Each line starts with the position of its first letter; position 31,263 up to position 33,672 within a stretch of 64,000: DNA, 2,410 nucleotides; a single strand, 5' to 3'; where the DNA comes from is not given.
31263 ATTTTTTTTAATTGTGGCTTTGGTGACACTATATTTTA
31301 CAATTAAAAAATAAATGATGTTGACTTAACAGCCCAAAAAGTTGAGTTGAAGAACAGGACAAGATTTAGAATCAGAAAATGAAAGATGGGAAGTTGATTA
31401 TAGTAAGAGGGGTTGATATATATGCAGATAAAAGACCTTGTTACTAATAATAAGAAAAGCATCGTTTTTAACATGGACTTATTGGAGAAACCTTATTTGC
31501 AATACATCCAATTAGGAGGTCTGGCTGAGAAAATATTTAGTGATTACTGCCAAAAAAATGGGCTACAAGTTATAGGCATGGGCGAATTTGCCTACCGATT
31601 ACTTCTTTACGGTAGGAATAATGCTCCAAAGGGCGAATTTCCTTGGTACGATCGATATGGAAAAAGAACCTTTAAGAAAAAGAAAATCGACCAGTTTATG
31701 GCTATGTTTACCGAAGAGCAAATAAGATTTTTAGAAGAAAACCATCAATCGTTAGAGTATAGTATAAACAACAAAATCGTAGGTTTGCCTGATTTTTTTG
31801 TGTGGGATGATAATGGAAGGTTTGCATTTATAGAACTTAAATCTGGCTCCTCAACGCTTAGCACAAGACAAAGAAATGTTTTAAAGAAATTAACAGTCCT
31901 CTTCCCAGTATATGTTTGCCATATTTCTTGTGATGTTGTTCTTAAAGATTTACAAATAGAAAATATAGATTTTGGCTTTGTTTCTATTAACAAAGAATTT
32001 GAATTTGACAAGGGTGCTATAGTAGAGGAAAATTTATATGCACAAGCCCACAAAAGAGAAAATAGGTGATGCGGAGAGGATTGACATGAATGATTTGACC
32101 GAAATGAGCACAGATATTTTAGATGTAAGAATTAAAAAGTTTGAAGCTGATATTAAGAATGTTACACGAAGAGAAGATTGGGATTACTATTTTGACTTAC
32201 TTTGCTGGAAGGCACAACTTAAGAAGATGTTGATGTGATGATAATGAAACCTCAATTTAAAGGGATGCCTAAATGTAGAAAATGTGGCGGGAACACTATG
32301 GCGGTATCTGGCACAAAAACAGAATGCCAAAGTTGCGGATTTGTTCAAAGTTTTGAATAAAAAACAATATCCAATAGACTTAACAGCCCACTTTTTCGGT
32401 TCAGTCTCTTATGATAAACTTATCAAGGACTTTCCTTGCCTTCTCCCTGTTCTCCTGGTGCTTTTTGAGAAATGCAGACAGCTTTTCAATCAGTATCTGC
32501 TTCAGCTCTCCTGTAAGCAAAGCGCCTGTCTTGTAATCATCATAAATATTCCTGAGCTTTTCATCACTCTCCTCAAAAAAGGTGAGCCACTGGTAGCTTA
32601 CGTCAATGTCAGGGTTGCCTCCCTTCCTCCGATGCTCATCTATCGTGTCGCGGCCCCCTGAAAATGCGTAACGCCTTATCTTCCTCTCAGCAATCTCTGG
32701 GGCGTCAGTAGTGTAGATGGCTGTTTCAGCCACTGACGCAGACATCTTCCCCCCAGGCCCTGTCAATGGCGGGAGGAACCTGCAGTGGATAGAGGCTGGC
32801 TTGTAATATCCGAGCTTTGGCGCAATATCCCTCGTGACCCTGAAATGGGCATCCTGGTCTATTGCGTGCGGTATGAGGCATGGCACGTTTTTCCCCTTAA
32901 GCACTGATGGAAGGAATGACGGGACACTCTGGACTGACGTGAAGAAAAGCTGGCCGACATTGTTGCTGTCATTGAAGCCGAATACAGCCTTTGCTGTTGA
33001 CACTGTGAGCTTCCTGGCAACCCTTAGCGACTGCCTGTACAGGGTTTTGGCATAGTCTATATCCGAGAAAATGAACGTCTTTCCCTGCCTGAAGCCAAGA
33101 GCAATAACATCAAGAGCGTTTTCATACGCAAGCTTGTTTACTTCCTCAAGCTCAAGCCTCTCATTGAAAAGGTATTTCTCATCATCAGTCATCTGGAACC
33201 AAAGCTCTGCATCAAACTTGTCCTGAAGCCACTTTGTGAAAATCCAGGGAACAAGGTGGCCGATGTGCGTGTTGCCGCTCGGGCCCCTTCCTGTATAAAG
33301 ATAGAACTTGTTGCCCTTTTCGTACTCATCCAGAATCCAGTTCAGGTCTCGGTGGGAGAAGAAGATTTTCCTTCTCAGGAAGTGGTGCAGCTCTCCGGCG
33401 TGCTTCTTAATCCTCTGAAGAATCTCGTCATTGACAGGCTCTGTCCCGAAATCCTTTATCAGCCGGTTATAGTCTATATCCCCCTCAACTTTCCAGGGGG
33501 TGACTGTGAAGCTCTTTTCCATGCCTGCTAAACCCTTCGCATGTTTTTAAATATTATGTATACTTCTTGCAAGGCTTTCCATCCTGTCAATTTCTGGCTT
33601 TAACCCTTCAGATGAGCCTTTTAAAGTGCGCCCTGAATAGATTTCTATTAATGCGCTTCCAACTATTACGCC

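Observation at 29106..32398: IS6-type transposon with 13-bp TIRs, 8-bp target duplication and about 2.4 kb of cargo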

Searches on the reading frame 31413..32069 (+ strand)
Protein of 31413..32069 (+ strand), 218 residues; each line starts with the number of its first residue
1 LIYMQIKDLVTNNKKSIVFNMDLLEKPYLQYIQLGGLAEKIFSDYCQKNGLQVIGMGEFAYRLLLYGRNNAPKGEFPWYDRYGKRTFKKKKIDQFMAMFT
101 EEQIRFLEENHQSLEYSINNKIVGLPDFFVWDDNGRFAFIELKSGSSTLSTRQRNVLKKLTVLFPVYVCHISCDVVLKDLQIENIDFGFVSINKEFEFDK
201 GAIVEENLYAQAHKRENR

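Call 7: search_protein_families(library=pfam, max_evalue=0.1, proteins=[window:31413-32066:+])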
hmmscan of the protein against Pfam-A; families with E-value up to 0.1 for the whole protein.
window:31413-32066:+ (218 aa): 1 family
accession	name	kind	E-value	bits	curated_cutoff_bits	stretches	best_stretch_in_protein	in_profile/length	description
PF08774.17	VRR_NUC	-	2.4e-08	34.5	23.8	1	91-170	34-113/116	VRR-NUC domain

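Call 29: search_protein_families(library=ncbifam, max_evalue=0.01, proteins=[window:31413-32066:+])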
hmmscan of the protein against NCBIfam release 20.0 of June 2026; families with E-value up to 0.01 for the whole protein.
window:31413-32066:+ (218 aa): 0 families

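Call 36: find_encoding_contigs(protein=window:31413-32069:+, flank=5000, max_places=10)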
Protein window:31413-32069:+ (218 aa): no gene with exactly this product is on record in the collection.

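Call 50: search_protein_families(library=padloc, max_evalue=0.01, proteins=[window:31413-32066:+])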
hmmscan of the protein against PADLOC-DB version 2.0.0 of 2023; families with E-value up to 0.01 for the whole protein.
window:31413-32066:+ (218 aa): 0 families

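Call 51: search_protein_families(library=phrogs, max_evalue=0.01, proteins=[window:31413-32066:+])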
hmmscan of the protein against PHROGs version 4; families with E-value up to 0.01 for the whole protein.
window:31413-32066:+ (218 aa): 2 families
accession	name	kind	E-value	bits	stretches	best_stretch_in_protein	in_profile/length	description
phrog_93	-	DNA, RNA and nucleotide metabolism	0.00025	20.8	1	121-169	379-428/613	endonuclease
phrog_824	-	unknown function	0.007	17.3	0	124-161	113-152/265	-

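Call 52: find_homologous_proteins(query=window:31413-32066:+, max_evalue=0.001)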
Query window:31413-32066:+ (218 aa): 6 proteins with E <= 0.001 among 202 candidates.
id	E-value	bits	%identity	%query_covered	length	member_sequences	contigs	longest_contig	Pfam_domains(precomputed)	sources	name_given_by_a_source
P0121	8.0e-130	449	100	91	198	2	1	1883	PF08774.18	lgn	-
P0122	2.1e-98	346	72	98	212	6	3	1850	PF08774.18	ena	-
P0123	5.1e-96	339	69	97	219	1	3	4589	PF08774.18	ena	-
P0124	2.5e-85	304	65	97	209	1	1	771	PF08774.18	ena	-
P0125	1.5e-80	288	62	96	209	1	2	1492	PF08774.18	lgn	-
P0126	6.2e-66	240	55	93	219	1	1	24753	PF08774.18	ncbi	-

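Call 53: find_encoding_contigs(protein=P0123, flank=5000, max_places=4)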
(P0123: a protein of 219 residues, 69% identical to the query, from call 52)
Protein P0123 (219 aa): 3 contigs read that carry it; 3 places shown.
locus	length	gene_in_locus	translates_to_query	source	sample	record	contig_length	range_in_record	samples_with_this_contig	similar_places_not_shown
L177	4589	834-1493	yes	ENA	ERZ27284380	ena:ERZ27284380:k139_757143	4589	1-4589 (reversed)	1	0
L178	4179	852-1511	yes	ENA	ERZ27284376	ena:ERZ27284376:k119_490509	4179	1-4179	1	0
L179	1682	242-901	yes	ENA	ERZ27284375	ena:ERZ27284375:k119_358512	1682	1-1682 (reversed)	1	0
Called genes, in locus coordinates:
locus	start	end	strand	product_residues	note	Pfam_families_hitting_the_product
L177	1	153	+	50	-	?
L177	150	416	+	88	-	-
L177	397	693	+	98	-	-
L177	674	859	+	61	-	-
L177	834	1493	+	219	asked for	PF08774:VRR_NUC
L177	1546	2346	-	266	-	-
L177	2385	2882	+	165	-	PF01625:PMSR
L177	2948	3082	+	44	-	-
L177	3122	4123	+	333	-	PF08068:DKCLD, PF21238:Pus10_C, PF01509:TruB_N, PF16198:TruB_C_2, PF01472:PUA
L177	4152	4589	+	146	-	?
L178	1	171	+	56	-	?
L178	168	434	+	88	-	-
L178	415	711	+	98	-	-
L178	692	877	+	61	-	-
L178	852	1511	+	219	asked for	PF08774:VRR_NUC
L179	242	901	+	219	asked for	PF08774:VRR_NUC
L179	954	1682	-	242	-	?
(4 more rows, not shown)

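Call 54: find_encoding_contigs(protein=P0126, flank=6000, max_places=3)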
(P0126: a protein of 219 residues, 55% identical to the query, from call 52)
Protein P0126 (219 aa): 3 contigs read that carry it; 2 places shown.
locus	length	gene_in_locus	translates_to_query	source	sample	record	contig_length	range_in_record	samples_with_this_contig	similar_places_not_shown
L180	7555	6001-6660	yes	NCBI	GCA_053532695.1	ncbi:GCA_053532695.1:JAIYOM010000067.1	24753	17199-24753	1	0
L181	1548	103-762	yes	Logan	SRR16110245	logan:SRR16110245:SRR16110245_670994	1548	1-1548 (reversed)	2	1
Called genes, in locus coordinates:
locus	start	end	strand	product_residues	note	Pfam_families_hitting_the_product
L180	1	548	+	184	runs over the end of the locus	PF00352:TBP, PF11858:DUF3378 (faint), PF00352:TBP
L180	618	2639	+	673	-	PF14551:MCM_N (weak), PF17207:MCM_OB, PF00493:MCM, PF13191:AAA_16 (weak), PF01078:Mg_chelatase (weak), PF21100:WHD_MCM (faint), PF17855:MCM_lid, PF21120:, +1 more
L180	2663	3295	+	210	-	PF01336:tRNA_anti-codon (weak)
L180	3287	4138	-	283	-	PF01944:SpoIIM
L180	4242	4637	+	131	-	PF01873:eIF-5_eIF-2B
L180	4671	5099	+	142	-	PF00892:EamA, PF06800:Sugar_transport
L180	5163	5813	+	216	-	PF00923:TAL_FSA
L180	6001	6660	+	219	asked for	PF08774:VRR_NUC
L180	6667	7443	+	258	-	-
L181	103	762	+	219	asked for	PF08774:VRR_NUC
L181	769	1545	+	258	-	-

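Call 55: find_encoding_contigs(protein=P0121, flank=5000, max_places=4)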
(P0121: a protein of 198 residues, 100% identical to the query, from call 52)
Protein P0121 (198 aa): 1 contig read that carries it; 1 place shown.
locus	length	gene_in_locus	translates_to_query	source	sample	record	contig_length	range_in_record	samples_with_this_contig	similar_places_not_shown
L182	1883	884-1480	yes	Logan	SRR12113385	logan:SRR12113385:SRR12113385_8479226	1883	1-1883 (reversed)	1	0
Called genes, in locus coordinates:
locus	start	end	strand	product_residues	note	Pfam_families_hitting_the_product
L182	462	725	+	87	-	-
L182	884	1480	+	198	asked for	PF08774:VRR_NUC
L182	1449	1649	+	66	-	-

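Call 88: predict_structure(alignment_id=A3)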
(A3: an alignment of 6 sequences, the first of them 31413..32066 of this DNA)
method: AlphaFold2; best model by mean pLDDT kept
length: 218 residues; sequences in the alignment: 6
mean_pLDDT: 67.5   pTM: 0.68
mean pLDDT of the five models: 67.5, 65.9, 64.4, 60.6, 55.6
residues with pLDDT >= 90: 15; 70-90: 97; 50-70: 48; < 50: 58
segments of 3 or more residues with pLDDT < 50: 1-33, 78-90, 112-120, 216-218
pLDDT, mean of each block of 10 residues (from residue 1): 42 38 39 62 88 79 63 53 44 70 76 47 72 88 81 83 89 67 80 80 82 61
secondary structure, 60 per line:
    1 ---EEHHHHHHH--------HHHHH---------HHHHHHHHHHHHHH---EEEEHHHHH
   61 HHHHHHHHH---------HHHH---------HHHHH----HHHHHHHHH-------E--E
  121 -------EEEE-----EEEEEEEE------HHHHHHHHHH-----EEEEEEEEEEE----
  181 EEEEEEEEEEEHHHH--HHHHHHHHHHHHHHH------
elements in order: H6-12 H21-25 H35-48 E52-55 H56-69 H79-82 H92-96 H101-109 E128-131 E137-144 H151-160 E166-176 E181-191 H192-195 H198-212

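Call 90: fold_search(model_id=the predicted structure, library=pdb)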
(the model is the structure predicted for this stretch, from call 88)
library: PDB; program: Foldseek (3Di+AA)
matches with E <= 10: 368; with E <= 0.001: 0
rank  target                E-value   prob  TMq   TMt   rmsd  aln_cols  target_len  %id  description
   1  3e41_B                1.9e-03  0.99  0.38  0.35   6.8       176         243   12  Q138F HincII bound to GTCGAC and 5 mM Ca2+ (released 2008-08-26)
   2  3ebc_B                2.3e-03  0.80  0.28  0.26  12.4       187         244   16  Structure of N141A HincII with Cognate DNA (released 2008-12-23)
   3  3e45_B                2.9e-03  0.98  0.36  0.32   6.9       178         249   10  Q138F HincII bound to Noncognate DNA (GTGCAC) and Ca2+ (released 2008-08-26)
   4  3e40_B                3.1e-03  0.97  0.35  0.32   7.1       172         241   11  Q138F HincII bound to GTTAAC and cocrystallized with 5 mM Ca2+ (released 2008-08-26)
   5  3e40_A                3.3e-03  0.57  0.24  0.22  13.1       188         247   15  Q138F HincII bound to GTTAAC and cocrystallized with 5 mM Ca2+ (released 2008-08-26)
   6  3e44_A                3.6e-03  0.94  0.33  0.30   9.4       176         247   11  Q138F HincII bound to cleaved DNA (GTT | AAC) and Mn2+ (released 2008-08-26)
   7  1kc6_B                3.6e-03  0.57  0.24  0.22  13.1       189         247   15  HincII Bound to Cognate DNA (released 2001-12-07)
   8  2aud                  3.8e-03  0.98  0.37  0.34   6.7       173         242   10  Unliganded HincII (released 2005-10-04)
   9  3e44_B                3.8e-03  0.95  0.34  0.31   7.9       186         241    9  Q138F HincII bound to cleaved DNA (GTT | AAC) and Mn2+ (released 2008-08-26)
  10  1kc6_A                3.8e-03  0.63  0.25  0.23  12.8       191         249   16  HincII Bound to Cognate DNA (released 2001-12-07)
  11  3e43_B                4.3e-03  0.94  0.35  0.32   7.0       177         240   10  Q138F HincII bound to GTTAAC and cocrystallized with 2.5 mM MgCl2 (released 2008-08-26)
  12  1xhv_B                4.3e-03  0.91  0.34  0.31  11.2       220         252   14  HincII bound to cleaved cognate DNA GTCGAC and Mn2+ (released 2004-09-28)
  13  1tw8_A                4.9e-03  0.97  0.40  0.35   7.3       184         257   15  HincII bound to Ca2+ and cognate DNA GTCGAC (released 2004-08-10)
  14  1tx3_B                4.9e-03  0.94  0.36  0.32   7.1       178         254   11  HINCII BOUND TO COGNATE DNA (released 2005-02-15)
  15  3e3y_A                5.2e-03  0.51  0.24  0.22  12.3       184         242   13  Q138F HincII bound to GTTAAC and cocrystallized with 5 mM Ca2+ (released 2008-08-26)
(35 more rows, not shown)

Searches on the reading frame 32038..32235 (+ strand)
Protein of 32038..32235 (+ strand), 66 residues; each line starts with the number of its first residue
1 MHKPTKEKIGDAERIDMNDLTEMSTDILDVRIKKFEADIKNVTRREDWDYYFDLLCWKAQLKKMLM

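Call 7: search_protein_families(library=pfam, max_evalue=0.1, proteins=[window:32038-32235:+])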
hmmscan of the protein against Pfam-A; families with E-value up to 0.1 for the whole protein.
window:32038-32235:+ (66 aa): 0 families

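Call 50: search_protein_families(library=padloc, max_evalue=0.01, proteins=[window:32038-32235:+])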
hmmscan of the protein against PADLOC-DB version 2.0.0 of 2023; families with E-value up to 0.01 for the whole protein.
window:32038-32235:+ (66 aa): 0 families

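Call 51: search_protein_families(library=phrogs, max_evalue=0.01, proteins=[window:32038-32235:+])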
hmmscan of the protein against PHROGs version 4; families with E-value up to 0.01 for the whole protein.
window:32038-32235:+ (66 aa): 1 family
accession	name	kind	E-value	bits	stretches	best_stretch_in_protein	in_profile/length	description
phrog_20146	-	unknown function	0.0069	17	1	13-42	155-183/231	-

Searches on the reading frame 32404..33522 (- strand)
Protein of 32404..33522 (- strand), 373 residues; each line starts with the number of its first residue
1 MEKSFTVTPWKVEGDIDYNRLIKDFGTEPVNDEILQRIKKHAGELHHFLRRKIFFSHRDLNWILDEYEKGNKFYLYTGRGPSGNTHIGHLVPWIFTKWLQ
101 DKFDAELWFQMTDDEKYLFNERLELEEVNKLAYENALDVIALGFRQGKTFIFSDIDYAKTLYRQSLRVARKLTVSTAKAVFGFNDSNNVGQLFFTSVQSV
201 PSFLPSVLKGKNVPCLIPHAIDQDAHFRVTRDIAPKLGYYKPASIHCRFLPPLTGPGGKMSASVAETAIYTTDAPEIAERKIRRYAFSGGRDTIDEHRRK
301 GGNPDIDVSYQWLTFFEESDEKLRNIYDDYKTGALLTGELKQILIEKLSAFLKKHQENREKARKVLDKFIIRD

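Call 11: find_encoding_contigs(protein=window:32404-33522:-, flank=6000, max_places=10)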
Protein window:32404-33522:- (373 aa): 4 contigs read that carry it; 4 places shown.
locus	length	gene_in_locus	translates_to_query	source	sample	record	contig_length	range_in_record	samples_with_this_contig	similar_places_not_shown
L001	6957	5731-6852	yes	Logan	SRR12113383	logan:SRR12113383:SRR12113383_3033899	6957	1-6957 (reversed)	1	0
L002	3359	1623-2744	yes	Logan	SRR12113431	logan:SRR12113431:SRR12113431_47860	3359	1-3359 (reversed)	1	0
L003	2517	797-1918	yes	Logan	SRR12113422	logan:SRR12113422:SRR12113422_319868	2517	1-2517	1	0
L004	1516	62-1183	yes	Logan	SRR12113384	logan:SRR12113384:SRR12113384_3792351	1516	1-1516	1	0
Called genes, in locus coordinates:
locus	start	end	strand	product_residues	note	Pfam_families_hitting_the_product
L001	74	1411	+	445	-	PF04715:, PF00425:Chorismate_bind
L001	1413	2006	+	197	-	PF00117:GATase, PF07722:Peptidase_C26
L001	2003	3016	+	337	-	PF02885:Glycos_trans_3N, PF00591:Glycos_transf_3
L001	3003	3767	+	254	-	PF00218:IGPS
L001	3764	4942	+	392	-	PF00291:PALP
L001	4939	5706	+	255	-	PF00290:Trp_syntA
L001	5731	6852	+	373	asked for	PF00579:tRNA-synt_1b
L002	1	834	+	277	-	?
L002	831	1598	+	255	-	PF00290:Trp_syntA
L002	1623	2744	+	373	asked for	PF00579:tRNA-synt_1b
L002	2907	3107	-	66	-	-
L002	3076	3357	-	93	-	?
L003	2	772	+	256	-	?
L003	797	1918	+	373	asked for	PF00579:tRNA-synt_1b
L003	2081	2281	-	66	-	-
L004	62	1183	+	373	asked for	PF00579:tRNA-synt_1b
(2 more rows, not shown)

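Call 18: find_related_loci(query=window:32404-33522:-, collection=genome_contigs, flank=8000)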
Query window:32404-33522:- (373 aa) in genome_contigs; peptide patterns used: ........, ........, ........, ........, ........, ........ (x = any residue, [..] = any of these).
599 stretches matched a pattern (row limit reached: there are more); 463 encode a relative of the query (tblastn E <= 1e-3); the best 80 are kept; 80 distinct loci.
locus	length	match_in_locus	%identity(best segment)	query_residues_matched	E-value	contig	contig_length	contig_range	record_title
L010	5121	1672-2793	84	1-373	0e+0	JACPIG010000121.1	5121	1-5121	MAG: Candidatus Woesearchaeota archaeon isolate NC_groundwater_434_Ag_B-0.1um_47_10 GD18-4_B1_scaffold_1886157, whole ge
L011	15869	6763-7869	82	5-373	0e+0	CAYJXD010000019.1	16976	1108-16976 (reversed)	MAG TPA_asm: uncultured Methanosarcinales archaeon isolate ERP125453_co1_510 genome assembly, contig: NODE_3453_length_1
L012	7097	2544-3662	80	1-373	0e+0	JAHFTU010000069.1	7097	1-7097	MAG: Candidatus Woesearchaeota archaeon isolate nzgw63 NODE_6201_length_7098_cov_4.498208, whole genome shotgun sequence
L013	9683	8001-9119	78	1-373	0e+0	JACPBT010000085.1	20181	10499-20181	MAG: Candidatus Woesearchaeota archaeon isolate NC_groundwater_264_Ag_S-0.2um_45_11 S5_GD2017_2_S2_scaffold_3685, whole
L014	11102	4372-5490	76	1-373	0e+0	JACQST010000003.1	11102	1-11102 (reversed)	MAG: Candidatus Woesearchaeota archaeon isolate NC_groundwater_1392_Ag_S-0.2um_48_44 S_p2_S4_coassembly_k141_232390, who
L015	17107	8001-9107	78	5-373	0e+0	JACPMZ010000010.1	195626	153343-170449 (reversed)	MAG: Candidatus Woesearchaeota archaeon isolate NC_groundwater_562_Ag_S-0.1um_46_13 S35_SO-1_scaffold_304625, whole geno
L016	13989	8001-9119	76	1-373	0e+0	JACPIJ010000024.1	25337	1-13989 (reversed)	MAG: Candidatus Woesearchaeota archaeon isolate NC_groundwater_437_Ag_B-0.1um_48_22 GD18-4_B1_scaffold_320965, whole gen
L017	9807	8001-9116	75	1-373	0e+0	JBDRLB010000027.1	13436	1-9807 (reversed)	MAG: Candidatus Micrarchaeota archaeon isolate MEGAHIT-group-1.75 k141_13490301, whole genome shotgun sequence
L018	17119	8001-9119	74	1-373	0e+0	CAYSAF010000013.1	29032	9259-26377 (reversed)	MAG TPA_asm: Candidatus Woesearchaeota archaeon isolate binchicken_co266_186 genome assembly, contig: NODE_2715_length_2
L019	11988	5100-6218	74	1-373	0e+0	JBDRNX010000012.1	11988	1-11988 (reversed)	MAG: archaeon isolate MEGAHIT-group-1.920 k141_1978950, whole genome shotgun sequence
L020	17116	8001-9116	76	1-373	0e+0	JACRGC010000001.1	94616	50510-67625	MAG: Candidatus Micrarchaeota archaeon isolate NC_groundwater_1741_Pr3_B-0.1um_42_19 SR-2_scaffold_141_86671, whole geno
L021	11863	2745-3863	74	1-373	0e+0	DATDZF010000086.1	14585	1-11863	MAG TPA_asm: Candidatus Norongarragalinales archaeon isolate SMAG_U8185 k141_1400271, whole genome shotgun sequence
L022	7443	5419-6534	75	1-373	0e+0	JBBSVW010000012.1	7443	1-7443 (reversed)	MAG: Candidatus Micrarchaeota archaeon isolate H43-bin164_1 H43_bin164_1_000000000012, whole genome shotgun sequence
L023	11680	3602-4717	74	1-373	0e+0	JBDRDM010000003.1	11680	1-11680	MAG: Candidatus Micrarchaeota archaeon isolate MEGAHIT-group-1.248 k141_6379, whole genome shotgun sequence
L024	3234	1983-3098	74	5-373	0e+0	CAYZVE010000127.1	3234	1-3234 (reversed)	MAG TPA_asm: uncultured archaeon isolate binchicken_co387_541 genome assembly, contig: NODE_44018_length_3234_cov_12.492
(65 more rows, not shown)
